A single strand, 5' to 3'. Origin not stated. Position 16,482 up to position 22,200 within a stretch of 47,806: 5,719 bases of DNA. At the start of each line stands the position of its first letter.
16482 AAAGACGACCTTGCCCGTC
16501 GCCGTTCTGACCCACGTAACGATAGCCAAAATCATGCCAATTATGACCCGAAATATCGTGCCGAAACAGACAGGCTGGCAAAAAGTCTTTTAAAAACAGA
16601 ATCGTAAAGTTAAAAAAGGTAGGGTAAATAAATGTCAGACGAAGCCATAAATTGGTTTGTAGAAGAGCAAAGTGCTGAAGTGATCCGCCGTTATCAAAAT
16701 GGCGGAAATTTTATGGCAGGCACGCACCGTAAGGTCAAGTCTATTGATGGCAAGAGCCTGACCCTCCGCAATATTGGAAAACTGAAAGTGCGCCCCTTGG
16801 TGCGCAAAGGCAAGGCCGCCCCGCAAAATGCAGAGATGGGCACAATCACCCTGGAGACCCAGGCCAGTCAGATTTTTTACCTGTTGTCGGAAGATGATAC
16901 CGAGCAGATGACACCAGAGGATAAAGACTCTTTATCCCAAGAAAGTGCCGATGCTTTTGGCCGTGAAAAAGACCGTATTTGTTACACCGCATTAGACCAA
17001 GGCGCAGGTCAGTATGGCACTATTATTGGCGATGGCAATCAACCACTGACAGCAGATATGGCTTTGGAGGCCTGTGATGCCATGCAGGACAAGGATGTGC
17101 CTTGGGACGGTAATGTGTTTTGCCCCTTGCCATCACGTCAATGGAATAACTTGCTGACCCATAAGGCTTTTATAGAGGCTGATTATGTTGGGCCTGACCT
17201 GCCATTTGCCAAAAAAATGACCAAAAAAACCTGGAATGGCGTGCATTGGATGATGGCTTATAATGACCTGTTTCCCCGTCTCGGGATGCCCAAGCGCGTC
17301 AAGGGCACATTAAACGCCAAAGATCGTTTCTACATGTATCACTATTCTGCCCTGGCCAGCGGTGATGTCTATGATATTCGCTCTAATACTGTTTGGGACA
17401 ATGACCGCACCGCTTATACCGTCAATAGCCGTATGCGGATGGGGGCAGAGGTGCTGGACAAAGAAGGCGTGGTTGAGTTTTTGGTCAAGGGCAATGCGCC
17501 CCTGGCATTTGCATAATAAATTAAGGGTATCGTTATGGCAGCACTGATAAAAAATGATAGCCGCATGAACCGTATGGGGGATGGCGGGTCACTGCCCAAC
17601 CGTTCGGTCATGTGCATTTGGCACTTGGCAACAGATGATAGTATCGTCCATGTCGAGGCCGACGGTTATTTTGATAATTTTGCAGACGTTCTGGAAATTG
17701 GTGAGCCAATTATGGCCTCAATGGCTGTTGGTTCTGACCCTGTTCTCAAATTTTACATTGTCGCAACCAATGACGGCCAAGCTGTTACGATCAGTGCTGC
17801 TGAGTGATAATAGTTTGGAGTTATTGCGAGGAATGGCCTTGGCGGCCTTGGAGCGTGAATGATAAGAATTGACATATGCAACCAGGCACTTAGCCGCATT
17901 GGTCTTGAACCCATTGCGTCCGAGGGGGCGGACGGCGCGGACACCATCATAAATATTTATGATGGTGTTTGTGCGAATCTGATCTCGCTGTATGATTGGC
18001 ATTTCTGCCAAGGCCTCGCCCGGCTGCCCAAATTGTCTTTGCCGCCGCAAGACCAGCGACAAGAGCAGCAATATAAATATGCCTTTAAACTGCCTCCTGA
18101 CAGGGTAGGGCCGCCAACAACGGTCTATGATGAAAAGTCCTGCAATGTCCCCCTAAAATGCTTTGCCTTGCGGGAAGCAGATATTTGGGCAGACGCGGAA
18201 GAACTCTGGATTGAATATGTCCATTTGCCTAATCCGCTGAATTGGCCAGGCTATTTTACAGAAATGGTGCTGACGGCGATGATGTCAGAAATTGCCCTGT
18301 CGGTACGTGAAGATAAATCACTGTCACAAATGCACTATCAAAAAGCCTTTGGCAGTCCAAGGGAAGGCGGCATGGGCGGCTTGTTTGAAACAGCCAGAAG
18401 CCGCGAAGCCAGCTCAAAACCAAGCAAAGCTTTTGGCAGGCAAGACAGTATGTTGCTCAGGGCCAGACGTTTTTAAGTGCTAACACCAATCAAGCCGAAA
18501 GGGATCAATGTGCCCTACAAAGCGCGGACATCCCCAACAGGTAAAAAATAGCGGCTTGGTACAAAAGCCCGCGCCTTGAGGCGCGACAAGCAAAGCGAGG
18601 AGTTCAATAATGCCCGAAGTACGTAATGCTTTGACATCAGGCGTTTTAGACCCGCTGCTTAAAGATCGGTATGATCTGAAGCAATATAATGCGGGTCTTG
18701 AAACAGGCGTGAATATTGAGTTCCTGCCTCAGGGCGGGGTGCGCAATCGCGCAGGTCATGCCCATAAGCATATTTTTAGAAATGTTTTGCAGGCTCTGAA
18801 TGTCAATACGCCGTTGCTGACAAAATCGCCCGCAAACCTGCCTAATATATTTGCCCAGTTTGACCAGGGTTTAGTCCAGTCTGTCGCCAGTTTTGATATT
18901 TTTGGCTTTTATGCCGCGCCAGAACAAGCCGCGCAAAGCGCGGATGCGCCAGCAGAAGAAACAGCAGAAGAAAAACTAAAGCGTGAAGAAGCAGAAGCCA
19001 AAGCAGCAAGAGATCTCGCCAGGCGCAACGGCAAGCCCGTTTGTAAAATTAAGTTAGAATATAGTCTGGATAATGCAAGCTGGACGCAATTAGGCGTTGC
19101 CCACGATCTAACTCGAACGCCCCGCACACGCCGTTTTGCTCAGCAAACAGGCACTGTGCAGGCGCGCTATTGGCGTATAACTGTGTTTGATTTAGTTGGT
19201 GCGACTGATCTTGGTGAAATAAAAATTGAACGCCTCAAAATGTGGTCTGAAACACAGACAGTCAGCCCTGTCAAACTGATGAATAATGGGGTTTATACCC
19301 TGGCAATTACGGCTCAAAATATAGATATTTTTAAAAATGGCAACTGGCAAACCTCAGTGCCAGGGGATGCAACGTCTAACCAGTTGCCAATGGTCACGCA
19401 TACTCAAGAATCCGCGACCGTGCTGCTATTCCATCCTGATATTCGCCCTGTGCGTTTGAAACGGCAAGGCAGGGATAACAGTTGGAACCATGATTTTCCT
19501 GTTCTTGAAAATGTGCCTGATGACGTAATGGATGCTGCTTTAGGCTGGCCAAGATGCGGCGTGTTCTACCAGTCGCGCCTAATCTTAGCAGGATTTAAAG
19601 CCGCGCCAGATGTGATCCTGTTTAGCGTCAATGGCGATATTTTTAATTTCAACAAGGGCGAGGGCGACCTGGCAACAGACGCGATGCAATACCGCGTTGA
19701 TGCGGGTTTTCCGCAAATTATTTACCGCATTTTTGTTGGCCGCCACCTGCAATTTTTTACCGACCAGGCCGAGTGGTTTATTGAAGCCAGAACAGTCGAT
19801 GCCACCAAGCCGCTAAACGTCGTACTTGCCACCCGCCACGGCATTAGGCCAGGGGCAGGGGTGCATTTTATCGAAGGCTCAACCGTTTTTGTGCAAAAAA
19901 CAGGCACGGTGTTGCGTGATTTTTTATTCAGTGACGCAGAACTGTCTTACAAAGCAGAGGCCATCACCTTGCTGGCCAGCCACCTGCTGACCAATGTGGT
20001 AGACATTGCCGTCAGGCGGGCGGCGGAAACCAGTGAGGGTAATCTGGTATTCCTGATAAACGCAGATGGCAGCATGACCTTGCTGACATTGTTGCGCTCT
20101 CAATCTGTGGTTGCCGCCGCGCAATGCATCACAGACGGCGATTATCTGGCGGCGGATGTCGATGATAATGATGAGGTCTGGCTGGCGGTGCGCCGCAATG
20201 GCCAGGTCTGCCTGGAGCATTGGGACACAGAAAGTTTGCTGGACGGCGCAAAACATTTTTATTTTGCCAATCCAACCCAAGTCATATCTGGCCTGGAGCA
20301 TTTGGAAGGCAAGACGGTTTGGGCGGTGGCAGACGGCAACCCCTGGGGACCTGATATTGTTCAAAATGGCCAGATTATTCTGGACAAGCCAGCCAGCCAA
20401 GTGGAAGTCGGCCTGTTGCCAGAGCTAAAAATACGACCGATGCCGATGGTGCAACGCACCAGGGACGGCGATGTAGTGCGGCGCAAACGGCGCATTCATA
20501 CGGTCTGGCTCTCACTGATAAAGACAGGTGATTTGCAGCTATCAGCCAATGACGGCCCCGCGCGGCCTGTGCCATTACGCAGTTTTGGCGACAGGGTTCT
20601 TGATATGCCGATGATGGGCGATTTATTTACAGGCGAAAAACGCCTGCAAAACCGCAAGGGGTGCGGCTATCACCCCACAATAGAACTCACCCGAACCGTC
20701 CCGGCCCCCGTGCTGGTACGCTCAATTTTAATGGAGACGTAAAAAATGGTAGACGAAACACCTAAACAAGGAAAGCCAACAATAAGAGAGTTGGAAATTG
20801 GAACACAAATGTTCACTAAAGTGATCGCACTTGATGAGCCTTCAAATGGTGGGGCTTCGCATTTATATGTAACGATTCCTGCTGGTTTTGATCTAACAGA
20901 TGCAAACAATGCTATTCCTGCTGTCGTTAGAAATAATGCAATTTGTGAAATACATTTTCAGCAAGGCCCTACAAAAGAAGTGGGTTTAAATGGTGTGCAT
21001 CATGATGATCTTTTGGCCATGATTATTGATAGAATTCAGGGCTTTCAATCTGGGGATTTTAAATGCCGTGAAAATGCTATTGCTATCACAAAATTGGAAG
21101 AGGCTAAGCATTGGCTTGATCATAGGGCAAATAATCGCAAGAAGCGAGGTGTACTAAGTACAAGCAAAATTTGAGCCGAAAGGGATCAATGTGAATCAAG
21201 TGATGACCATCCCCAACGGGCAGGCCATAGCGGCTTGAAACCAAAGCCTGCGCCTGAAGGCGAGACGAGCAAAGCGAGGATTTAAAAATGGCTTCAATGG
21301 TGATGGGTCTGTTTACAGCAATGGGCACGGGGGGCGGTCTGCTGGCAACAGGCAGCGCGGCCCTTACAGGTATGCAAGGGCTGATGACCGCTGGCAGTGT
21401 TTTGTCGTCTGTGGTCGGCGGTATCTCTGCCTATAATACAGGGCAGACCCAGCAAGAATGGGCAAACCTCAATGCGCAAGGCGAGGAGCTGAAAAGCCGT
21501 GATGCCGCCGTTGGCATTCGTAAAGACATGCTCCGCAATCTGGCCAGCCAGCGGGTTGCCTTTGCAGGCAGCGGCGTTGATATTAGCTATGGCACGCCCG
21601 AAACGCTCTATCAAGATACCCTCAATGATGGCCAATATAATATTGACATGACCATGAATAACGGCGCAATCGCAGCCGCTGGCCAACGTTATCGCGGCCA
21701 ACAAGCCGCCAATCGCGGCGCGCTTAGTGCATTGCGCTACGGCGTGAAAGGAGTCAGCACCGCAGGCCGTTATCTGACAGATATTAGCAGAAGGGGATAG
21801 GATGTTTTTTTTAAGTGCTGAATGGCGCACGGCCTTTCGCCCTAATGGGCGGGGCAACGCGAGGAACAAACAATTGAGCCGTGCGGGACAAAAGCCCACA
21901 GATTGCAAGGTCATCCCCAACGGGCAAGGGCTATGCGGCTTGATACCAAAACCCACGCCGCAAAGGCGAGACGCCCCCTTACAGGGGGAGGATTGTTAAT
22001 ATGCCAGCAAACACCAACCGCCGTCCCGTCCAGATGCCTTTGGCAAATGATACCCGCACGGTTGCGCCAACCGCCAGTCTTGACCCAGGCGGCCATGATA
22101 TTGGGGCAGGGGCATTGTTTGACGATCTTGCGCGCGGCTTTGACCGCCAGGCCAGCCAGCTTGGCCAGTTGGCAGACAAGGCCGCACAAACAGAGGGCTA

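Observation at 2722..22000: Five sense-oriented copies of a ~120-nt intercistronic element that ends in the Shine-Dalgarno of the next gene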

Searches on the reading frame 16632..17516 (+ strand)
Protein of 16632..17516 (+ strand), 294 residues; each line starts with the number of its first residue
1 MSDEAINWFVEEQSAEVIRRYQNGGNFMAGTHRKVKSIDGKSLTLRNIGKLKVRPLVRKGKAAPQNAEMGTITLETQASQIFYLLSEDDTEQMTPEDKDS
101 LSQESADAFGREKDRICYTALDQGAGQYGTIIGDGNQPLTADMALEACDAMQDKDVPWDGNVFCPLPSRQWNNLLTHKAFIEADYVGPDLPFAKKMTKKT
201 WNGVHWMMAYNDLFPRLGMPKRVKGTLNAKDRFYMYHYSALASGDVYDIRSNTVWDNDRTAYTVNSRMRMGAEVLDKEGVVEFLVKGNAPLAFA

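Call 17: search_protein_families(library=phrogs, proteins=[window:16632-17516:+])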
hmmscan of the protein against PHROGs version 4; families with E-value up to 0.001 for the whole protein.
window:16632-17516:+ (294 aa): 2 families
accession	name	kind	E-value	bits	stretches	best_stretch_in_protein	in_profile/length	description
phrog_3437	-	head and packaging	4.7e-31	109.1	1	6-283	8-289/294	major head protein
phrog_267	-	head and packaging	1.1e-20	75.1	1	3-290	35-330/410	major head protein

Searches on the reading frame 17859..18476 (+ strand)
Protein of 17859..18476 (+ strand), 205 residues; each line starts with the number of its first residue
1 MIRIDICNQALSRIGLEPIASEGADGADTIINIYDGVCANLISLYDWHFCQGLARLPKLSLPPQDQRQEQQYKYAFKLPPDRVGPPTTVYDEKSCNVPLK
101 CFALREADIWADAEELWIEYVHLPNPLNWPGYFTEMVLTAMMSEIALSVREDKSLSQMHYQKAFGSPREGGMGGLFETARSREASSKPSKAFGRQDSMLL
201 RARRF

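Call 17: search_protein_families(library=phrogs, proteins=[window:17859-18476:+])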
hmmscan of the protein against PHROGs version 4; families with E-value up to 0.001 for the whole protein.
window:17859-18476:+ (205 aa): 1 family
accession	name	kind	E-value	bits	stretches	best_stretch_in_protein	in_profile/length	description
phrog_394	-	tail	2.7e-21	76.9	1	3-162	4-158/190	tail protein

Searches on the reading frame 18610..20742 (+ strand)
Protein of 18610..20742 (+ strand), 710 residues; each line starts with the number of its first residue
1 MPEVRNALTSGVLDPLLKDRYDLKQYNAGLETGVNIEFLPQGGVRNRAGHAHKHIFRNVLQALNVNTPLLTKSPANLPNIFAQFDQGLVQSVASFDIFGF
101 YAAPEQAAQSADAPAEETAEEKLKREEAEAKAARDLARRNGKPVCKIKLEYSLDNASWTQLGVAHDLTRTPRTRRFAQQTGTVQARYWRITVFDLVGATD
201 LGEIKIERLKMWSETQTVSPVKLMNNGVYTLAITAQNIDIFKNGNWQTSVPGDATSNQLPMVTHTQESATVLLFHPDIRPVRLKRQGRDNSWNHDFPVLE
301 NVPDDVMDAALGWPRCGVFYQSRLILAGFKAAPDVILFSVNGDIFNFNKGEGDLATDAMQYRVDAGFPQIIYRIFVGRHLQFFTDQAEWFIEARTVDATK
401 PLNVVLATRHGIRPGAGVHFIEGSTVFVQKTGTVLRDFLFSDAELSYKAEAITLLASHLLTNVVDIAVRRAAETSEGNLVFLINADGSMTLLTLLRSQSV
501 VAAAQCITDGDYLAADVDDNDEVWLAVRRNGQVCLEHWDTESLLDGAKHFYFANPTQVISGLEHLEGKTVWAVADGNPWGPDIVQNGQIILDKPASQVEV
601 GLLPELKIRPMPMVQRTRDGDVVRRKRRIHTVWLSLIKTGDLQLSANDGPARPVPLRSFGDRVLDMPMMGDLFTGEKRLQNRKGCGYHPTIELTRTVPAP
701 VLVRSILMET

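Call 17: search_protein_families(library=phrogs, proteins=[window:18610-20742:+])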
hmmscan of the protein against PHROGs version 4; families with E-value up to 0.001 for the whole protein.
window:18610-20742:+ (710 aa): 3 families
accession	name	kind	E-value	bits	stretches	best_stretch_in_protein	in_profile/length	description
phrog_376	-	tail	6e-79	267.2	2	309-709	292-706/712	tail protein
phrog_15566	-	tail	1.4e-32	114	2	308-548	42-288/552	tail protein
phrog_30010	-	unknown function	2.8e-07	30.7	1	556-602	418-464/517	-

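Call 24: find_related_loci(query=window:18610-20742:+, collection=viral_contigs, flank=6000)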
Query window:18610-20742:+ (710 aa) in viral_contigs; peptide patterns used: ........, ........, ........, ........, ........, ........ (x = any residue, [..] = any of these).
1 stretches matched a pattern, but none encodes a relative of the query by tblastn (E <= 1e-3).

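Call 25: search_dna_similar(query=window:18610-20742:+, collection=phages, mode=protein, max_rows=25)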
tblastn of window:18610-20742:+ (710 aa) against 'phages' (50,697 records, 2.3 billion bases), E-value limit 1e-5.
Records with a match: 142; places in all: 142; records where one place covers at least 80% of the query: 0.
Best place of each record, by identity: <60% 142.
By first word of the organism name: Vibrio 57; Escherichia 14; Pelagibacter 12; Salmonella 12; Caudoviricetes 5; Bordetella 5; Burkholderia 4; Caulobacter 4; Klebsiella 4; Ralstonia 3; and 13 more.
By host as written in the record: - 63; Vibrio splendidus 5; Candidatus Pelagibacter sp. HTCC1062 4; Candidatus Pelagibacter ubique HTCC1062 4; Escherichia coli O157:H7 4; Caulobacter vibrioides CB15 3; Salmonella enterica subsp. enterica serovar Heidelberg 3; Candidatus Pelagibacter sp. FZCC0015 2; and 44 more.
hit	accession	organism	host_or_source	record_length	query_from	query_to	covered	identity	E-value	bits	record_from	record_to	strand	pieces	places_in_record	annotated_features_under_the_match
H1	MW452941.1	Methylophilales phage MEP301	Methylophilales bacterium FZCC2181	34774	299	698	56%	32.4%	2e-44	178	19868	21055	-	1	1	putative tail tubular protein B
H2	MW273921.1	Pelagibacter phage HTVC028P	Candidatus Pelagibacter sp. HTCC1062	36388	201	706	71%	24.4%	7e-24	114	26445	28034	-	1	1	putative tail tubular B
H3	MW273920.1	Pelagibacter phage HTVC024P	Candidatus Pelagibacter sp. HTCC1062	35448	223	706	68%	24.1%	8e-24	114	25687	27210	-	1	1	putative tail tubular B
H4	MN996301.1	Ralstonia phage RpY1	Ralstonia solanacearum SL341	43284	305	700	56%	28.6%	7e-21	104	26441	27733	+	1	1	hypothetical protein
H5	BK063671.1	Caudoviricetes sp. vir555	Methanomicrobiales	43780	307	707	56%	27.6%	2e-29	131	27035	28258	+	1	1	tail protein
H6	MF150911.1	Ralstonia phage DU_RP_II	Ralstonia solanacearum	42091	313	700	55%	28.2%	2e-20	102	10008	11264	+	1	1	hypothetical protein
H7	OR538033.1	Ralstonia phage C22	Ralstonia sp. RS3/1-1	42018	313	678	52%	29.2%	2e-20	103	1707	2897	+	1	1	hypothetical protein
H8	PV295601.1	Vibrio phage vB_VibP_ZCVPP1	Vibrio parahaemolyticus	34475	300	698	56%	26.2%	1e-25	120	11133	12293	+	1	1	hypothetical protein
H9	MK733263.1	Yersinia phage YeP5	Yersinia enterocolitica JL2002-6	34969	304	676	53%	28.0%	1e-25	120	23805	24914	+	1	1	hypothetical protein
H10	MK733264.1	Yersinia phage YeP6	Yersinia enterocolitica JL2004-21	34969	304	676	53%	28.0%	1e-25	120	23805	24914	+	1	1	hypothetical protein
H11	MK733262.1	Yersinia phage YeP4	Yersinia enterocolitica LN1996-YE105.5R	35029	304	676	53%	28.0%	1e-25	120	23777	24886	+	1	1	hypothetical protein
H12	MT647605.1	Pelagibacter phage Lederberg EXVC029P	Candidatus Pelagibacter ubique HTCC1062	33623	312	706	56%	26.1%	1e-23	113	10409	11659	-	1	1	putative tail tubular protein B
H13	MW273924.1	Pelagibacter phage HTVC100P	Candidatus Pelagibacter sp. HTCC7211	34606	312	706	56%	25.3%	6e-24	114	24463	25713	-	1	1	putative tail tubular B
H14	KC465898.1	Pelagibacter phage HTVC010P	Candidatus Pelagibacter ubique HTCC1062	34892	312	706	52%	26.9%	2e-8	122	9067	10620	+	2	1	putative tail tubular protein B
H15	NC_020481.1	Pelagibacter phage HTVC010P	Candidatus Pelagibacter ubique HTCC1062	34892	312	706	52%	26.9%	2e-8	122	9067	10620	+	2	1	tail protein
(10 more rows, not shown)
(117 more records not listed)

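Call 29: find_homologous_proteins(query=window:18610-20742:+, max_evalue=1e-20)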
Query window:18610-20742:+ (710 aa): 35 proteins with E <= 1e-20 among 8000 candidates.
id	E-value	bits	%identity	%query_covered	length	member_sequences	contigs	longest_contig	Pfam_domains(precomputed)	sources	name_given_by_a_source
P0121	0.0e+0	1630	100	100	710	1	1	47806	-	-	-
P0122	0.0e+0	1269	79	100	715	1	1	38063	-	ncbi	-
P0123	1.3e-127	445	42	57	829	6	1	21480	-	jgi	jgi:hypothetical protein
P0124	3.4e-126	441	42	57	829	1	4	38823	PF00754.32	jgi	jgi:hypothetical protein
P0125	3.8e-114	401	43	56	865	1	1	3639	-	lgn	-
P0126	1.1e-106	376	40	57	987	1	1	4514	-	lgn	-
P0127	2.4e-105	372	42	58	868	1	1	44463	-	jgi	jgi:hypothetical protein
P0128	6.6e-105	370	41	56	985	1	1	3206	-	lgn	-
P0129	1.8e-103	366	40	58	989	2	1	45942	-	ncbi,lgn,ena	ncbi:MAG: hypothetical protein WCZ28_06240 [Burkholderiaceae bacterium]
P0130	4.2e-100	354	39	56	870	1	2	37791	-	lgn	-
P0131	4.5e-100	354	40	57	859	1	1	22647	-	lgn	-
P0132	7.3e-99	350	39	56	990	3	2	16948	-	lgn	-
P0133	2.4e-96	342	38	57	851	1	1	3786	-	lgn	-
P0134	6.7e-95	337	39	57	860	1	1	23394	-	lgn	-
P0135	3.9e-94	335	38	57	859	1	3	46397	-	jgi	jgi:hypothetical protein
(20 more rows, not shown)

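Call 30: find_encoding_contigs(protein=P0122, flank=10000)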
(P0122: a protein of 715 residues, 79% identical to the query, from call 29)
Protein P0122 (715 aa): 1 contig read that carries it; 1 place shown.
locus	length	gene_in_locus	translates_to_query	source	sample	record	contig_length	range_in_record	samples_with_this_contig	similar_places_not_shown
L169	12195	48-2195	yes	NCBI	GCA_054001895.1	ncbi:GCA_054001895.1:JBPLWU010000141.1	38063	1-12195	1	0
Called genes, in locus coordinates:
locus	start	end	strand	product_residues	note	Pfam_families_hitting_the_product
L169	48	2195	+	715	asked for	-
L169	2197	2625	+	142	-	PF24729:Acb2_Tad1_hairpin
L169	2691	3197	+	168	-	-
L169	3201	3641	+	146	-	PF15891:Nuc_deoxyri_tr2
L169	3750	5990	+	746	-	-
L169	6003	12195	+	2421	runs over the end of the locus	-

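Call 48: find_encoding_contigs(protein=P0124, flank=10000, max_places=2)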
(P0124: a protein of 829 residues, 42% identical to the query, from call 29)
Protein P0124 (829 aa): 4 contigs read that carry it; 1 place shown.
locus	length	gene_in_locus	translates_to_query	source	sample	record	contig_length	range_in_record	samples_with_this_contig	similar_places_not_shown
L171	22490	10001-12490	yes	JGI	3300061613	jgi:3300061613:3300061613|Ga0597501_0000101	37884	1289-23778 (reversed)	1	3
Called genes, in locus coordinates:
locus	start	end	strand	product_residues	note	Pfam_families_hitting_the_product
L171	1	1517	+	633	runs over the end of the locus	-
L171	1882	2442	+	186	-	-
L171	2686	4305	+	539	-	-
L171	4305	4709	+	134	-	-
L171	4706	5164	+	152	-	-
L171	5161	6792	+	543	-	PF12236:Head-tail_con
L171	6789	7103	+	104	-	-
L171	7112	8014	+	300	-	-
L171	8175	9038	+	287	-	PF19821:Phage_capsid_2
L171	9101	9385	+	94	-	-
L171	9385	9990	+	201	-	-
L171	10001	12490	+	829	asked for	PF00754:F5_F8_type_C (weak)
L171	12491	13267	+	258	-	-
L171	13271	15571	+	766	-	-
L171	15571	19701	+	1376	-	-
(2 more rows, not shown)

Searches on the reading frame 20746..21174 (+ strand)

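Call 71: search_protein_families(library=phrogs, proteins=[window:20746-21174:+], max_evalue=0.01)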
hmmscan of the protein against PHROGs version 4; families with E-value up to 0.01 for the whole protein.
window:20746-21174:+ (142 aa): 3 families
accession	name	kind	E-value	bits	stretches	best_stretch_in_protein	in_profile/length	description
phrog_2428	-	unknown function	6.3e-32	111.4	1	18-141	17-130/131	-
phrog_23843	-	unknown function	1e-12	49.2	1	28-139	91-196/200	-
phrog_22140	-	unknown function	1e-11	45.8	1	35-138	126-225/230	-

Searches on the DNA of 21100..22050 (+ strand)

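Call 13: search_rna_families(source=window, start=21100, end=22050, threshold=evalue, max_evalue=10)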
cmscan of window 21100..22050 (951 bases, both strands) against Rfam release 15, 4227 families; matches with E-value up to 10: 3.
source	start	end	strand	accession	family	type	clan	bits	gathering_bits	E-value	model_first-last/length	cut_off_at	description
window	21416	21511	+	RF00845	MIR158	Gene; miRNA;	-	15.8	67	8.1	1-100/100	no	MIR158 microRNA precursor family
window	21868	21976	+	RF02421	Bp1_684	Gene; sRNA;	-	14.5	44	2.3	1-113/113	no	Burkholderia sRNA Bp1_Cand684_SIPHT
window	21451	21512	+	RF01051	c-di-GMP-I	Cis-reg; riboswitch;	CL00126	13.6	35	9.9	1-87/87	no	c-di-GMP-I riboswitch aptamer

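Call 57: search_dna_similar(query=window:21165-21290:+, collection=phages, mode=distant, max_evalue=1)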
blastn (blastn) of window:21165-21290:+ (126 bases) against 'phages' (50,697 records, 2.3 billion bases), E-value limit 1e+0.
No match.

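Call 58: search_dna_similar(query=window:21165-21290:+, collection=plasmids, mode=distant, max_evalue=1)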
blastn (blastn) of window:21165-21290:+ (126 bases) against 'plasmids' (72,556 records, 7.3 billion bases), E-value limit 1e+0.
Records with a match: 3; places in all: 3; records where one place covers at least 80% of the query: 0.
Best place of each record, by identity: 90-95% 3.
By first word of the organism name: Rhizobium 3.
By predicted mobility (MOB-suite, as given by PLSDB): non-mobilizable 3.
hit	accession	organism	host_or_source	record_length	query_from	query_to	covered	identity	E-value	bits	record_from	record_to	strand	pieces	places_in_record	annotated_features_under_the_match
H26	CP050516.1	Rhizobium leguminosarum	Trifolium repens,cell culture,root ...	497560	94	120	21%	92.6%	3e-1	41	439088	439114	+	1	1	tetratricopeptide repeat protein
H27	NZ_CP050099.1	Rhizobium leguminosarum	Trifolium pratense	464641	94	120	21%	92.6%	3e-1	41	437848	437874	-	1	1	BTAD domain-containing putative transcriptional regulator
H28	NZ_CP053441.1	Rhizobium brockwellii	Trifolium repens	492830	94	120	21%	92.6%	3e-1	41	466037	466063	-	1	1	BTAD domain-containing putative transcriptional regulator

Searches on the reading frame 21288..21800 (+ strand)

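Call 17: search_protein_families(library=phrogs, proteins=[window:21288-21800:+])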
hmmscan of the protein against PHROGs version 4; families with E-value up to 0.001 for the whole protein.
window:21288-21800:+ (170 aa): 1 family
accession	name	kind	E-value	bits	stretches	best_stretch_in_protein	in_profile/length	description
phrog_418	-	head and packaging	1.9e-15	58.3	1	24-159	7-142/166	internal virion protein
